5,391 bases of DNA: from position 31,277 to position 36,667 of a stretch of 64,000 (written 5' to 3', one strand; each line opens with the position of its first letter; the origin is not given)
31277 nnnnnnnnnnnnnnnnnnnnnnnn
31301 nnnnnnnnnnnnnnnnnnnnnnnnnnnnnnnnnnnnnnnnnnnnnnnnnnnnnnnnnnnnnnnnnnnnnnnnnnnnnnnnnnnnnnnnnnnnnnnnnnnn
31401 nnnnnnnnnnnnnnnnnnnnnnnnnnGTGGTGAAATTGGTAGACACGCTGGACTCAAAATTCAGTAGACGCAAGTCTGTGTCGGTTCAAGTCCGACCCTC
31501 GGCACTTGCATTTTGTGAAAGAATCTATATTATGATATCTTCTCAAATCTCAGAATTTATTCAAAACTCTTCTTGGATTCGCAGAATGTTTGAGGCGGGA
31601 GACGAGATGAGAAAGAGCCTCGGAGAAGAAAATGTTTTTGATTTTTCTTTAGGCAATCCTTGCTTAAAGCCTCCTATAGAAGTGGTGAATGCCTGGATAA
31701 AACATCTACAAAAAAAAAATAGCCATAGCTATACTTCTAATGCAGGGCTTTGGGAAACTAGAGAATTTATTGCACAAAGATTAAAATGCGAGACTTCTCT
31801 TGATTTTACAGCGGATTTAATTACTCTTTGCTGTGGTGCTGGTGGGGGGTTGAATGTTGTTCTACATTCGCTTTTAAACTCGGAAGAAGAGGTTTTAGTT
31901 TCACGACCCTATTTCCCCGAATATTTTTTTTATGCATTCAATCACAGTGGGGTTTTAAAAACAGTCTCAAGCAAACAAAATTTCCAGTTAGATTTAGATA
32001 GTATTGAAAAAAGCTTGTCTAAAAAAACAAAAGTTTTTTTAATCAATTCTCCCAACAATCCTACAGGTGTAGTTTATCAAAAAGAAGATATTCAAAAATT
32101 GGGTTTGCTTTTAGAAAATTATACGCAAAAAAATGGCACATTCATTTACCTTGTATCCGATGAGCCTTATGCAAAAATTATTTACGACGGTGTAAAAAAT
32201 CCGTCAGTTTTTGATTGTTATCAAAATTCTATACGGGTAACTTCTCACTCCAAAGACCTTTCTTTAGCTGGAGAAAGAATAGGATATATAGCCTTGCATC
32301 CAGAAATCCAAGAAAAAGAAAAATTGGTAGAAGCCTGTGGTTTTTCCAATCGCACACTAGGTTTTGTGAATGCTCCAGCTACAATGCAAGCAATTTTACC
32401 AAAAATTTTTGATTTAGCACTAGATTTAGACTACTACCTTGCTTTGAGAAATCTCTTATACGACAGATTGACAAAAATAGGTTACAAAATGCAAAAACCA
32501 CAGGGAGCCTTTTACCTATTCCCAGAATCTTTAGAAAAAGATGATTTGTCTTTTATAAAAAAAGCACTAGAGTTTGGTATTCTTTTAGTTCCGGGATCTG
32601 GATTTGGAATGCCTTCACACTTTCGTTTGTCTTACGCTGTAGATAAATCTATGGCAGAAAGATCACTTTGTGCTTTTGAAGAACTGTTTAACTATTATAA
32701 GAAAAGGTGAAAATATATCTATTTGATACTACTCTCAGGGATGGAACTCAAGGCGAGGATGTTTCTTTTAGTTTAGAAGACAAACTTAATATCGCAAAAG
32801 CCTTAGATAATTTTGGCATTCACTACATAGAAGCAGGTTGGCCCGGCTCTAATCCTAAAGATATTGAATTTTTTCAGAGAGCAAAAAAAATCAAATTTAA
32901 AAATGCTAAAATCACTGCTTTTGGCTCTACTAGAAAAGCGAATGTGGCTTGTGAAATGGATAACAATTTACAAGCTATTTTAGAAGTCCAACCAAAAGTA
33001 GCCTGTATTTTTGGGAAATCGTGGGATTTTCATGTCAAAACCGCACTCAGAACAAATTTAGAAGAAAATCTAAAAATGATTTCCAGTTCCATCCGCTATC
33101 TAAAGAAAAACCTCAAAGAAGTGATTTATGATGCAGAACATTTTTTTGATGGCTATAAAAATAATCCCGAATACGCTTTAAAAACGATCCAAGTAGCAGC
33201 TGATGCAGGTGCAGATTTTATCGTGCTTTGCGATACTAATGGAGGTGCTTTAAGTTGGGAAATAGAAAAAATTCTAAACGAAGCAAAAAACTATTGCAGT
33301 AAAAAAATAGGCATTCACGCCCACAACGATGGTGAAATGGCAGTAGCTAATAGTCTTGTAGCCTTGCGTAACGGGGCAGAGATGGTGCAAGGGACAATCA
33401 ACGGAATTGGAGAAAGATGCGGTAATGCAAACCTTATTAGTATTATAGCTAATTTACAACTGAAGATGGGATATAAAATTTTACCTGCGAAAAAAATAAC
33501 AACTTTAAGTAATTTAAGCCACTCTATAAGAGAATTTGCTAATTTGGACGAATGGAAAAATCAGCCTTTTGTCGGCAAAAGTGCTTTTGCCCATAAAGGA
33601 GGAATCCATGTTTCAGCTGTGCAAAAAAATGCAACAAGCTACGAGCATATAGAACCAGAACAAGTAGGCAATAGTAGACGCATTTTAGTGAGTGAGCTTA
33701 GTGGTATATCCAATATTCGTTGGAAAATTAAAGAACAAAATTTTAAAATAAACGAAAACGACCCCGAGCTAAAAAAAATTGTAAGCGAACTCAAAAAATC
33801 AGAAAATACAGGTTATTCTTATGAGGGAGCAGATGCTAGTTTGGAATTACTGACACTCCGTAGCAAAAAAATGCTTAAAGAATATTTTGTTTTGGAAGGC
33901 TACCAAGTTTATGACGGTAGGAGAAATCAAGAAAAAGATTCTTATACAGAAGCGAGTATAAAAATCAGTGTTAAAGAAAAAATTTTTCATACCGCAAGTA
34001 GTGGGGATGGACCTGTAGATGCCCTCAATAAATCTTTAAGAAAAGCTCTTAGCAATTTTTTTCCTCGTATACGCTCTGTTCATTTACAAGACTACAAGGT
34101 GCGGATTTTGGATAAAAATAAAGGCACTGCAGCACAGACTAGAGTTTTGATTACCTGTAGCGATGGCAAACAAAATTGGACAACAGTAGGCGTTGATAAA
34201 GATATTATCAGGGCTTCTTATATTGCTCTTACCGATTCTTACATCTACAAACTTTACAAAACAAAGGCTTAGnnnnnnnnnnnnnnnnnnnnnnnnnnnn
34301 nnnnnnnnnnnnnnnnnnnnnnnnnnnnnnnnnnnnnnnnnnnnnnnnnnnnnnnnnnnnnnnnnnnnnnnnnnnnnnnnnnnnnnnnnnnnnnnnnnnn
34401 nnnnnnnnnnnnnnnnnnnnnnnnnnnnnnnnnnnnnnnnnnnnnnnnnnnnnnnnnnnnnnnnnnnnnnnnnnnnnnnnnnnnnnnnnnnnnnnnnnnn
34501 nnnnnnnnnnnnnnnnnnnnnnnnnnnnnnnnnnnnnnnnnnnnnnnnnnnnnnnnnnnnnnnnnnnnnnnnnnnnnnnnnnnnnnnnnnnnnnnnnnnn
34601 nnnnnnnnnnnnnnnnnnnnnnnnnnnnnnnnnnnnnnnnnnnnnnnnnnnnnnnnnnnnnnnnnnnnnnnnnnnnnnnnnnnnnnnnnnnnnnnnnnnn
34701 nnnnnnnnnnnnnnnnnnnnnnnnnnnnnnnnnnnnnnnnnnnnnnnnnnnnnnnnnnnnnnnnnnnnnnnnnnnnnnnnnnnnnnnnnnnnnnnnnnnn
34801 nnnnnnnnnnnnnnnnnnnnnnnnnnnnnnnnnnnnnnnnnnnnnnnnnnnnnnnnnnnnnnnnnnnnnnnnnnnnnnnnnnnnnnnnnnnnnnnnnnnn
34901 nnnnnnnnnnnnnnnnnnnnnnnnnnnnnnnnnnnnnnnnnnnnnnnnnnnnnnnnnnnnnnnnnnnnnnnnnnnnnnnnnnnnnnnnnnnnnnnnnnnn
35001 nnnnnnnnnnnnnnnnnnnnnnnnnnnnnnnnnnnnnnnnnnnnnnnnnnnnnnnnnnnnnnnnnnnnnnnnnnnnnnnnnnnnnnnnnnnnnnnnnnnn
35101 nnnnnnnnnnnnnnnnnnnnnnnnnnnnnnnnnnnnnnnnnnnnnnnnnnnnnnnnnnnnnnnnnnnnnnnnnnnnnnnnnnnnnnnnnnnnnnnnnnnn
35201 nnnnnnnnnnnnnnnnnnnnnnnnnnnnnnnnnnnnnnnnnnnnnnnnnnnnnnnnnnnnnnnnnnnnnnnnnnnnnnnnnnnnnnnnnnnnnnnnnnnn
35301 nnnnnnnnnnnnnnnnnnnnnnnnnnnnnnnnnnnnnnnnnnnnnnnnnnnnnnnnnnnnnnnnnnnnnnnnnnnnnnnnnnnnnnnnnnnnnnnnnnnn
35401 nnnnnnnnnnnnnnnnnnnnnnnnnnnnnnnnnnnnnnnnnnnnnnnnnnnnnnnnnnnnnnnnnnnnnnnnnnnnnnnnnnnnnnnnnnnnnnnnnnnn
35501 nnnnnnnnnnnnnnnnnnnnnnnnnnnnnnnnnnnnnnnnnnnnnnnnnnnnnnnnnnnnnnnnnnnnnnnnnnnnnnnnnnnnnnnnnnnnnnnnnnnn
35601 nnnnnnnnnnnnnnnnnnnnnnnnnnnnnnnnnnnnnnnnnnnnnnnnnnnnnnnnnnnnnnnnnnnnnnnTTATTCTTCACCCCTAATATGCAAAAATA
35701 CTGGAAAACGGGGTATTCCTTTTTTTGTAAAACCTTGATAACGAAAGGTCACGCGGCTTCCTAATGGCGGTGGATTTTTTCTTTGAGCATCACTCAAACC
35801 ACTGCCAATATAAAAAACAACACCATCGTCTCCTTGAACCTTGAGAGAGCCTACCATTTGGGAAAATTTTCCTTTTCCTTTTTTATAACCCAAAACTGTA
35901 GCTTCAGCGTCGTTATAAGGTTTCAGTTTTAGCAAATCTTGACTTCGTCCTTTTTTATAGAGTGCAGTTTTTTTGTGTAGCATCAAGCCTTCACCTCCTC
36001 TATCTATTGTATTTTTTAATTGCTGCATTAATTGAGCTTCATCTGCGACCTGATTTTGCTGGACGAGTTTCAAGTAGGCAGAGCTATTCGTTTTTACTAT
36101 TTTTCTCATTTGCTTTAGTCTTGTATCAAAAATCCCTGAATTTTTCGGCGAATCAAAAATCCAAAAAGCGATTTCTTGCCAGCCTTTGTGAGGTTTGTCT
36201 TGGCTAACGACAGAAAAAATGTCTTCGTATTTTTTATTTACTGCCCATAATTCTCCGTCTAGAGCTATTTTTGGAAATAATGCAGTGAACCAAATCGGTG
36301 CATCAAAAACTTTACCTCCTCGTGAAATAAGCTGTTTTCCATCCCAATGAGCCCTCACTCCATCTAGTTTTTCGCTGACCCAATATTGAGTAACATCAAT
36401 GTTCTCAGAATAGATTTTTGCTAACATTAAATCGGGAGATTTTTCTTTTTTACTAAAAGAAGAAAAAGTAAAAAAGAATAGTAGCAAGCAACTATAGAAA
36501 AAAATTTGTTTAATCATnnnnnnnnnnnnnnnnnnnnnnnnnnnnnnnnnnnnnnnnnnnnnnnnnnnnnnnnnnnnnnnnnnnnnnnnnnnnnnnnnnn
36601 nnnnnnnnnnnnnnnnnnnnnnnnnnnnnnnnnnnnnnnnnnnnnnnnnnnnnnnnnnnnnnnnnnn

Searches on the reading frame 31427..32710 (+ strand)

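Call 61: search_protein_families(library=ncbifam, proteins=[window:31427-32710:+], max_evalue=1e-10)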
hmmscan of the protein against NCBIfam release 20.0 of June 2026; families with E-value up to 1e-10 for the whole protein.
window:31427-32710:+ (427 aa): 54 families (the best 25 are shown)
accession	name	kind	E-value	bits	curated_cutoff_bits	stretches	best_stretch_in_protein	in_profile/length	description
NF005305.0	PRK06836.1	equivalog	2.8e-152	507.6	376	1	36-425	2-395/396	pyridoxal phosphate-dependent aminotransferase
NF041091.1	asp_aminotase_Arch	equivalog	4.6e-54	183.7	550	1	66-419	26-373/376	aspartate aminotransferase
NF041364.1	GntC_guanitoxin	equivalog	1.5e-48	165.5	415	1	76-413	6-349/356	guanitoxin biosynthesis PLP-dependent (S)-gamma-hydroxy-L-arginine cyclodehydratase GntC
NF006230.0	PRK08363.1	equivalog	9.5e-44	149.8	534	1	72-421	34-392/398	alanine aminotransferase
NF005817.0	PRK07683.1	equivalog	5.4e-42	143.9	575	1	67-421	27-381/387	aminotransferase A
NF005588.0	PRK07309.1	equivalog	3e-40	138.3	576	1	69-415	31-380/391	pyridoxal phosphate-dependent aminotransferase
NF005816.0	PRK07682.1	equivalog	3.9e-40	137.7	620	1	42-409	10-371/390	aminotransferase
TIGR01265.1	tyr_nico_aTase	subfamily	1.6e-39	136.1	292.45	1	64-414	26-392/403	tyrosine/nicotianamine family aminotransferase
NF005744.0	PRK07568.1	subfamily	1.8e-39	135.7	389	1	38-381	4-339/398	pyridoxal phosphate-dependent aminotransferase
TIGR03540.1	DapC_direct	equivalog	1.4e-36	126.2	593.25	1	68-411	29-374/383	LL-diaminopimelate aminotransferase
NF004770.0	PRK06108.1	subfamily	2.5e-36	125.4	422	1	62-411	30-382/396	pyridoxal phosphate-dependent aminotransferase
NF004975.0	PRK06348.1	equivalog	7.2e-36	124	549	1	67-411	28-373/384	pyridoxal phosphate-dependent aminotransferase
NF006229.0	PRK08361.1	equivalog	8e-36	123.9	624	1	44-408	16-375/391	aspartate aminotransferase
NF006756.0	PRK09276.1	subfamily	1.3e-35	123.1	507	1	68-412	31-377/387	LL-diaminopimelate aminotransferase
NF006514.0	PRK08960.1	equivalog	2.4e-35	122.1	554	1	69-407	33-371/388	pyridoxal phosphate-dependent aminotransferase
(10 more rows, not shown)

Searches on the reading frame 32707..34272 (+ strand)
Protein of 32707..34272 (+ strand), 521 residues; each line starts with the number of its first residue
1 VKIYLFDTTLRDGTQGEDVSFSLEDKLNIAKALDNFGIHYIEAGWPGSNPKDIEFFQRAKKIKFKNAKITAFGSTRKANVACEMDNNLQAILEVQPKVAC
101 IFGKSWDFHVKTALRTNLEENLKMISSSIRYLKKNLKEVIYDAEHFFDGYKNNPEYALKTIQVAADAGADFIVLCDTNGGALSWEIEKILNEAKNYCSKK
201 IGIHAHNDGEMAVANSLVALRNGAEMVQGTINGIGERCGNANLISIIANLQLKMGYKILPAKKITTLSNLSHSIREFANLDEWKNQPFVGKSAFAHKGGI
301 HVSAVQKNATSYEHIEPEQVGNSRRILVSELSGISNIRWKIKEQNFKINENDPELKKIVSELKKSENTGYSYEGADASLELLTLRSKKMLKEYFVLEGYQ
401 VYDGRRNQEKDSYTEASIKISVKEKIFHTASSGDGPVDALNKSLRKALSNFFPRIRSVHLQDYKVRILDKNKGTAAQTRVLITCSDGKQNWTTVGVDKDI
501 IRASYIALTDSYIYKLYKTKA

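Call 61: search_protein_families(library=ncbifam, proteins=[window:32707-34272:+], max_evalue=1e-10)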
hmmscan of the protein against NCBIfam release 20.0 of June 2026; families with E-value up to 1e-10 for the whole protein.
window:32707-34272:+ (521 aa): 18 families
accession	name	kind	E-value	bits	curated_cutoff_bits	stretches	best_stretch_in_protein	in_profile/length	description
TIGR00977.1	citramal_synth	equivalog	1.1e-220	733.4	450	1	2-519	1-520/526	citramalate synthase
NF002085.0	PRK00915.1-2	subfamily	4.2e-87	293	517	1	2-511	13-495/504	2-isopropylmalate synthase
NF002086.0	PRK00915.1-3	equivalog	3.6e-79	266.6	532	1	2-510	6-496/516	2-isopropylmalate synthase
NF002088.0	PRK00915.1-5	equivalog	4.4e-77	259.7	697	1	2-510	3-493/514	2-isopropylmalate synthase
TIGR02090.1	LEU1_arch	subfamily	2.2e-76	257.3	484.75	1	3-371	1-353/363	isopropylmalate/citramalate/homocitrate synthases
TIGR00973.1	leuA_bact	equivalog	3.6e-76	256.6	598.7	1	2-510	1-491/494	2-isopropylmalate synthase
NF002084.0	PRK00915.1-1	equivalog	9.2e-68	229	748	1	2-511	4-495/523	2-isopropylmalate synthase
TIGR02146.1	LysS_fung_arch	equivalog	2.8e-67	227.4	413.55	1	6-364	2-344/344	homocitrate synthase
NF002087.0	PRK00915.1-4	equivalog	2.1e-66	224.5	729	1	2-507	6-494/516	2-isopropylmalate synthase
NF041069.1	IPMS_Sufob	equivalog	3.7e-64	217.3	600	1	4-373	2-357/371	isopropylmalate synthase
TIGR02660.1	nifV_homocitr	equivalog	8.6e-58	196.3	462.9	1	3-364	2-347/365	homocitrate synthase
NF042433.1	CitmalDyn_Leptosp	equivalog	3.8e-42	144.5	950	1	2-504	7-499/514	(R)-citramalate synthase CimA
NF042434.1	IPMS_Lepto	equivalog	1e-39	136.6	500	1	2-365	5-369/374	2-isopropylmalate synthase LeuA2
NF002991.1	PRK03739.1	subfamily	5.1e-26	91.5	455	1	187-509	223-545/550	2-isopropylmalate synthase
NF006049.0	PRK08195.1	subfamily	1.6e-23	83.3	229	1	151-255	144-249/344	4-hyroxy-2-oxovalerate/4-hydroxy-2-oxopentanoic acid aldolase,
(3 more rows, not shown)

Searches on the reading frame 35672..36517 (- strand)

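Call 61: search_protein_families(library=ncbifam, proteins=[window:35672-36517:-], max_evalue=1e-10)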
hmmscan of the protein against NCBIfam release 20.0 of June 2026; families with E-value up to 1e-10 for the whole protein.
window:35672-36517:- (281 aa): 4 families
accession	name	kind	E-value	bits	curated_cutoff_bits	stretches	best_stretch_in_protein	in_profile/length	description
NF006592.0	PRK09125.1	equivalog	8.1e-110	366.3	200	1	8-280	9-282/283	DNA ligase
TIGR02779.1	NHEJ_ligase_lig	equivalog_domain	2e-18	66.6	227.75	1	33-246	4-234/302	non-homologous end-joining DNA ligase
NF007210.0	PRK09632.1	equivalog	8.3e-15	54.1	989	1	28-247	478-710/781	ATP-dependent DNA ligase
TIGR02776.1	NHEJ_ligase_prk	equivalog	6.5e-14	51.7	373.2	1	50-247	12-226/587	DNA ligase D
